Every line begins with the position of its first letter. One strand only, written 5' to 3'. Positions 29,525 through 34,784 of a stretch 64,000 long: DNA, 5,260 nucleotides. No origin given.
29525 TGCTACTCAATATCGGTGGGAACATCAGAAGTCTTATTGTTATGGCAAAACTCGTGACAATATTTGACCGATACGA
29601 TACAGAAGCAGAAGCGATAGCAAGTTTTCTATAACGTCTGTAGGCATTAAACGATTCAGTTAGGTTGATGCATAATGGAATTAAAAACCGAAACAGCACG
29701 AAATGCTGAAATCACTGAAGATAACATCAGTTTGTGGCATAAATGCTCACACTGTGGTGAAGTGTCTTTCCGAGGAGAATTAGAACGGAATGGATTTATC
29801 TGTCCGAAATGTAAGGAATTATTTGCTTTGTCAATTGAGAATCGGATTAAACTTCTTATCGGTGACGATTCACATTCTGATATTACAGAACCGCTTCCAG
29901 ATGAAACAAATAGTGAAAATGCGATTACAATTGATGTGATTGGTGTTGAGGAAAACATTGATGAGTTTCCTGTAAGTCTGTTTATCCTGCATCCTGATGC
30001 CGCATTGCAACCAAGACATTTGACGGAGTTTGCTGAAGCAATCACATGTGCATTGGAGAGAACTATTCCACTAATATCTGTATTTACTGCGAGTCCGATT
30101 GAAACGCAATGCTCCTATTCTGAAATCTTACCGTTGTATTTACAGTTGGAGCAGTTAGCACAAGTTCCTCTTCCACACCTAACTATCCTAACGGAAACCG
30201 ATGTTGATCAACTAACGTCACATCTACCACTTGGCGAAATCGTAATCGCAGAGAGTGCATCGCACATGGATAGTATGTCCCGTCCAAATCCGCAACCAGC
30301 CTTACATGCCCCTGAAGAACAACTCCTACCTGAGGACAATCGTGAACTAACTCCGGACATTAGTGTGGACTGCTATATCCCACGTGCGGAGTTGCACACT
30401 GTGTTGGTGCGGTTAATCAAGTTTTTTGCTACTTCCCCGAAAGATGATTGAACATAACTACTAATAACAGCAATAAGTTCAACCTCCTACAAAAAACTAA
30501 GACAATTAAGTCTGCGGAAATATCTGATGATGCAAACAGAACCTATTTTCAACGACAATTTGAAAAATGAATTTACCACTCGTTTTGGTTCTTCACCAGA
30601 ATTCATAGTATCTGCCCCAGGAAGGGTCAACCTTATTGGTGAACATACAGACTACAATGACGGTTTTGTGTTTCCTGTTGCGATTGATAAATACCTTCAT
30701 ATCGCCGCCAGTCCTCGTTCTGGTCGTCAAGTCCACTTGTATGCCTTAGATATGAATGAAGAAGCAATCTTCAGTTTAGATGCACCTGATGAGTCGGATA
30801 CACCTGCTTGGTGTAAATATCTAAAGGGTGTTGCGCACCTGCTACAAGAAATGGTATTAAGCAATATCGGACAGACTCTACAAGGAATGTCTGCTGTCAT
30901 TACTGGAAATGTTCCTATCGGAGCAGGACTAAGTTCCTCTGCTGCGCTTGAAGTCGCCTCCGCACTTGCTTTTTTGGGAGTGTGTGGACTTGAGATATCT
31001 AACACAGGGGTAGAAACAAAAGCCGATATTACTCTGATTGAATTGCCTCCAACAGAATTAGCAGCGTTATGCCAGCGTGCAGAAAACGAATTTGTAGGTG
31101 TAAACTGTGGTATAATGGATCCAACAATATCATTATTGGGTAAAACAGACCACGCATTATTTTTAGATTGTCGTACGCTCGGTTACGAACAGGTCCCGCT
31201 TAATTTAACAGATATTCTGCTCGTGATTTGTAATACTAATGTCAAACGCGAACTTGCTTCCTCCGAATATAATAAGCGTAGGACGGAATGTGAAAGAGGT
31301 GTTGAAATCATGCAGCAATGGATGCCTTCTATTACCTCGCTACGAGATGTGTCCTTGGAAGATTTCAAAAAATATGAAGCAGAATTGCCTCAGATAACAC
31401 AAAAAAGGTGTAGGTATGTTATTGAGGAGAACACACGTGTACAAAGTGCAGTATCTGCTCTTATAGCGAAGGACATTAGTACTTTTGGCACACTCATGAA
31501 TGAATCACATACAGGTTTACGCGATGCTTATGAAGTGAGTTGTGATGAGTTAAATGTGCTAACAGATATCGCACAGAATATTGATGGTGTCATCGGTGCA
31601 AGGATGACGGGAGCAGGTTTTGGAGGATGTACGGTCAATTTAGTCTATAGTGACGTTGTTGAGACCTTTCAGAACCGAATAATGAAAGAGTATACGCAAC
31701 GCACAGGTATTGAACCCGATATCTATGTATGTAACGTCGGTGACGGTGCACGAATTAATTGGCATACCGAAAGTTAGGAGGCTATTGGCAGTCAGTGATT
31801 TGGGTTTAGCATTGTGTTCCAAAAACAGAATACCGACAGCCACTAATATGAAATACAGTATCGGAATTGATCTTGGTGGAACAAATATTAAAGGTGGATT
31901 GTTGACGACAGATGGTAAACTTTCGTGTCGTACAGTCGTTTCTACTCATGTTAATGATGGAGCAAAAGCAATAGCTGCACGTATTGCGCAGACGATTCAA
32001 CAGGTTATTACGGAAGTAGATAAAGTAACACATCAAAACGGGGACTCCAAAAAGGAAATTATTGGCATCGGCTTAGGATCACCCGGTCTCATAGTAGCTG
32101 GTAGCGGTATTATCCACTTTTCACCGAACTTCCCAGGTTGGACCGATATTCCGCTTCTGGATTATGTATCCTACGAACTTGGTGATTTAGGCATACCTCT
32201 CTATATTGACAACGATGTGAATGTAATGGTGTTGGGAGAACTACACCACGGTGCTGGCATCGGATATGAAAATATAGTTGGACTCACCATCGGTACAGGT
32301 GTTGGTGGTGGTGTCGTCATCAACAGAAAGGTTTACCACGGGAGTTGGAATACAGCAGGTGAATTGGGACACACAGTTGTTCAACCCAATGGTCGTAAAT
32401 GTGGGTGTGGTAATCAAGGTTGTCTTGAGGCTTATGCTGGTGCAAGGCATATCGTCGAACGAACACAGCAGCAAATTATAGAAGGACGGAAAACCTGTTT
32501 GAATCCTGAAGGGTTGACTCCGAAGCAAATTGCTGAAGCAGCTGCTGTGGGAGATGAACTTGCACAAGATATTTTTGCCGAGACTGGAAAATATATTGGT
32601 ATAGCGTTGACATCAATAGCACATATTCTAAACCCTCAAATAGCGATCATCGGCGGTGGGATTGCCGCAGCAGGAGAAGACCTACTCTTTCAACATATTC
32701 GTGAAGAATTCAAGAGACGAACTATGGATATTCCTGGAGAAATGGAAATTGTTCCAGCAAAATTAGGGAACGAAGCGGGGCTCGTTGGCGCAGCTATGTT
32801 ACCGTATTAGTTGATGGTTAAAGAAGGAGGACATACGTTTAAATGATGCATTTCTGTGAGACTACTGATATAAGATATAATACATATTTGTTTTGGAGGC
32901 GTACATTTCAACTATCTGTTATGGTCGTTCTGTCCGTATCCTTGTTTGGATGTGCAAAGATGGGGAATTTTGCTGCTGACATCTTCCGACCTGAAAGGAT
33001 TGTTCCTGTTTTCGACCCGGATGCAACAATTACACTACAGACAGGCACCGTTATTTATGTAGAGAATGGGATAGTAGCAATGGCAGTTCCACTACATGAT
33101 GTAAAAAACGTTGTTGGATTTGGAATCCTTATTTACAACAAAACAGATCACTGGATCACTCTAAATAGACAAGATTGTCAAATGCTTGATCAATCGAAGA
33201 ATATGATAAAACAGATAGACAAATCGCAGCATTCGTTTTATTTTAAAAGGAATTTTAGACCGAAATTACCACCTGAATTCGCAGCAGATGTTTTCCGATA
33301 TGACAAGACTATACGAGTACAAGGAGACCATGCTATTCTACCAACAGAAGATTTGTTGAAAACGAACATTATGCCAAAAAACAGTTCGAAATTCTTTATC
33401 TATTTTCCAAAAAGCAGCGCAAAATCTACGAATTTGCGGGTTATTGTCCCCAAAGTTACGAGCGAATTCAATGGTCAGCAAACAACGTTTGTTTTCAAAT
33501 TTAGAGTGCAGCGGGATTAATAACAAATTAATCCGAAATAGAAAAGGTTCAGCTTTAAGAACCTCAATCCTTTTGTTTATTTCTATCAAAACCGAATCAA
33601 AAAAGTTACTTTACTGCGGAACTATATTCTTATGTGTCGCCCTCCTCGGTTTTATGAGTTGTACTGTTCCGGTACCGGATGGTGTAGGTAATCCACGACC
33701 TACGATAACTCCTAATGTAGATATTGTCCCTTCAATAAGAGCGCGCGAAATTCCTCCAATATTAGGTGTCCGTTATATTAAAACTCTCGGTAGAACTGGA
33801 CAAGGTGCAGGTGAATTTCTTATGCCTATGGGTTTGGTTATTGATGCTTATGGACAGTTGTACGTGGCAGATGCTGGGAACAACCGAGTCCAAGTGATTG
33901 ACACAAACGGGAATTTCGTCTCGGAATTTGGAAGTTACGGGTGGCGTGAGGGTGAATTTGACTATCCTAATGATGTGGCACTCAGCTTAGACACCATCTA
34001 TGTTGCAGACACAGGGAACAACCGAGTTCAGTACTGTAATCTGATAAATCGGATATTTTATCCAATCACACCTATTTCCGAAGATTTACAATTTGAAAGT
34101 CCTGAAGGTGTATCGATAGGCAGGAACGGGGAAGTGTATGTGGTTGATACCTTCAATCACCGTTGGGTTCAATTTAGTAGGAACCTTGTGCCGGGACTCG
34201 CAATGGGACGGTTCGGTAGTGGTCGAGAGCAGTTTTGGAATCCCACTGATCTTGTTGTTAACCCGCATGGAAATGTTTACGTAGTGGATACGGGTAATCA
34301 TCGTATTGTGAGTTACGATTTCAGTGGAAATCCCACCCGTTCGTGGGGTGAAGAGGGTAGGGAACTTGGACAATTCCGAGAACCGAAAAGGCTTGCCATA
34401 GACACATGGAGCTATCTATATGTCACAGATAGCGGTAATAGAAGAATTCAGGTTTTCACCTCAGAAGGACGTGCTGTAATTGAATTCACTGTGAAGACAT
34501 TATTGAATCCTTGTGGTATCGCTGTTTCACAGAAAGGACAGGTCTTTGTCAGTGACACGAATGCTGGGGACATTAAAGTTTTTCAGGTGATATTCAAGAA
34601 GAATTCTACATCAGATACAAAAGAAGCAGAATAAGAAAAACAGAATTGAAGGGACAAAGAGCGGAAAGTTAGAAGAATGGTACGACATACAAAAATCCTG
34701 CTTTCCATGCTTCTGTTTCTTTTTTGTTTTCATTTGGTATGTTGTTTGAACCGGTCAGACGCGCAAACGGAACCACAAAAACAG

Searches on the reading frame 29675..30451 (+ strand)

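Call 60: search_protein_families(library=pfam, proteins=[window:29675-30451:+], max_evalue=0.00001)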
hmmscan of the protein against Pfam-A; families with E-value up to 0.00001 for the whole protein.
window:29675-30451:+ (258 aa): 1 family
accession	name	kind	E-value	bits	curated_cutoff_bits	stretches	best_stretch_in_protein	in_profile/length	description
PF17848.7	Zn_ribbon_ACC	-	1.4e-07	32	24.5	1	21-46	1-26/26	Acetyl-CoA carboxylase zinc finger domain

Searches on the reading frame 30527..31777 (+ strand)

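Call 60: search_protein_families(library=pfam, proteins=[window:30527-31777:+], max_evalue=0.00001)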
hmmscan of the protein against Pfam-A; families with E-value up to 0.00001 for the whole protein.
window:30527-31777:+ (416 aa): 3 families
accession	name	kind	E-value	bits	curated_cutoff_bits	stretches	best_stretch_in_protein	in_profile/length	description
PF10509.15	GalKase_gal_bdg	-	8.8e-24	83.3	23.1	1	14-63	1-49/49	Galactokinase galactose-binding signature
PF00288.32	GHMP_kinases_N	-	4.6e-17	62.4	22.3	1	98-206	2-87/87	GHMP kinases N terminal domain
PF08544.19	GHMP_kinases_C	-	1.5e-09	38.6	21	1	309-385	2-79/85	GHMP kinases C terminal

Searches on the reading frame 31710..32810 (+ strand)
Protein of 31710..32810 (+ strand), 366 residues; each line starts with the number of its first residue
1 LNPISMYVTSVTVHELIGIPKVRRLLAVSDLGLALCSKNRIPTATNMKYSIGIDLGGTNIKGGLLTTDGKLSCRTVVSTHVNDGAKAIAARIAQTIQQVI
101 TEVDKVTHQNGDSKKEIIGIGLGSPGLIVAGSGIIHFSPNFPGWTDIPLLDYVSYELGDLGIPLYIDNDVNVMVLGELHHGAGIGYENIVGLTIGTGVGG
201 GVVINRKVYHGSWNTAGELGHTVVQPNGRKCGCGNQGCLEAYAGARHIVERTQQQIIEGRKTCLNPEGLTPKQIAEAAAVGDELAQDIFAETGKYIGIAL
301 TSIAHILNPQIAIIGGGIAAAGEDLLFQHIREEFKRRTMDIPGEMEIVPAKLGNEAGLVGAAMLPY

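Call 60: search_protein_families(library=pfam, proteins=[window:31710-32810:+], max_evalue=0.00001)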
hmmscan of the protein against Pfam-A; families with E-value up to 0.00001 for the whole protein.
window:31710-32810:+ (366 aa): 1 family
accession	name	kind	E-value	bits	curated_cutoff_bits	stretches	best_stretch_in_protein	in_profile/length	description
PF00480.26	ROK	-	8e-65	219.7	22.9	1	51-364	2-290/294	ROK family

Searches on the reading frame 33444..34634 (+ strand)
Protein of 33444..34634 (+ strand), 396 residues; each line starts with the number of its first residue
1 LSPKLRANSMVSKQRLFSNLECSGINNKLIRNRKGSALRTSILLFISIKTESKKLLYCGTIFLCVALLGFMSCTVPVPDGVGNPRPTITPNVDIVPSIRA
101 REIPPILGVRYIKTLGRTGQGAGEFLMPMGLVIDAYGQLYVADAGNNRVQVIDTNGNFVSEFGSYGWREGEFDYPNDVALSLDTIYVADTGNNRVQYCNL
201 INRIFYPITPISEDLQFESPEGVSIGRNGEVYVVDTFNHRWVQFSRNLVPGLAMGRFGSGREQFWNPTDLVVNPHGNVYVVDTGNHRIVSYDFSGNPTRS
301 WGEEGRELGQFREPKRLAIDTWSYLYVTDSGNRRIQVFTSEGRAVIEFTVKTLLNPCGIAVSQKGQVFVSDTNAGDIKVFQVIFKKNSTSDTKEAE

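Call 51: search_protein_families(library=pfam, proteins=[window:33444-34634:+], max_evalue=0.1)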
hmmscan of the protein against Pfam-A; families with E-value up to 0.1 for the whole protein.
window:33444-34634:+ (396 aa): 14 families
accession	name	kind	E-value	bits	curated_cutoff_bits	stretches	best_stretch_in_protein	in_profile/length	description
PF01436.27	NHL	-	1.7e-37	126.1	20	5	264-289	1-26/28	NHL repeat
PF17170.10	DUF5128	-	3.8e-11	43.2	22.9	2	132-198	49-117/321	6-bladed beta-propeller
PF25021.1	TEN_NHL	-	1e-10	41.6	27.1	0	352-373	140-161/357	Teneurin NHL domain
PF08450.18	SGL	-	3.7e-08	33.7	26.3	0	277-349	147-221/246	SMP-30/Gluconolactonase/LRE-like region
PF24684.1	Vgb_lyase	-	0.0059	15.9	50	0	322-376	65-119/290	Virginiamycin B lyase family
PF02393.21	US22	-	0.0068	16.9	35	0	255-288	68-102/124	US22 like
PF23500.1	DUF7133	-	0.025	14.3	27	0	261-288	325-352/385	Domain of unknown function (DUF7133)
PF15869.11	TolB_like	-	0.029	14.1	29.2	0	110-155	51-95/296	TolB-like 6-blade propeller-like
PF13449.12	Phytase-like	-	0.032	14.6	27.6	0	269-301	72-104/284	Esterase-like activity of phytase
PF11141.13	DUF2914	-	0.042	14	23.6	0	137-160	33-56/62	Protein of unknown function (DUF2914)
PF20067.5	SSL_N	-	0.056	13.8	18.9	0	218-233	21-36/46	Strictosidine synthase-like, N-terminal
PF23335.1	Beta-prop_IFT80_2nd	-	0.056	12.6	27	0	135-195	83-140/287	IFT80 second beta-propeller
PF18975.6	DUF5711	-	0.058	13.1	26.3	0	323-379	66-121/344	Family of unknown function (DUF5711)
PF06977.17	SdiA-regulated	-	0.091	12.4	21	0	325-383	38-95/249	SdiA-regulated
